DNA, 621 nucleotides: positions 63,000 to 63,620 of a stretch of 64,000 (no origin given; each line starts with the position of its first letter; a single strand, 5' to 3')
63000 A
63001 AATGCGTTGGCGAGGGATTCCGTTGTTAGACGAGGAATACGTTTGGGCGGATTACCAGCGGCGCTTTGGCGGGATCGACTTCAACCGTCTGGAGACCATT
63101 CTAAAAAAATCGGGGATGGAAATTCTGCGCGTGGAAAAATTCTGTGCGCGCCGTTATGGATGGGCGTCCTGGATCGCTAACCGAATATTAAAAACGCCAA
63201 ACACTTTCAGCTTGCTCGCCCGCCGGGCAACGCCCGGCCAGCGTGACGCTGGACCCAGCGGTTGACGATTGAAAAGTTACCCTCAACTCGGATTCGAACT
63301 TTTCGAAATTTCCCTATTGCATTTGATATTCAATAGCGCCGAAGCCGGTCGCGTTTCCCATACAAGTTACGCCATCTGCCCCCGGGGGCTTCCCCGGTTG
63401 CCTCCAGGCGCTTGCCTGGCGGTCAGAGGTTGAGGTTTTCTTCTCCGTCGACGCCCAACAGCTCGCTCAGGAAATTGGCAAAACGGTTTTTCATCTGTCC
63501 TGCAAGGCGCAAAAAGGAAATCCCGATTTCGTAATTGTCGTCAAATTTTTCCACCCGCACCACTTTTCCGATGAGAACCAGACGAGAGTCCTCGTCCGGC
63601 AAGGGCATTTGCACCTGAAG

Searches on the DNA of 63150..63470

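Call 95: search_rna_families(source=window, start=63150, end=63470, threshold=evalue, max_evalue=1)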
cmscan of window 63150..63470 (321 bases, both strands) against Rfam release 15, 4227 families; matches with E-value up to 1: 0.
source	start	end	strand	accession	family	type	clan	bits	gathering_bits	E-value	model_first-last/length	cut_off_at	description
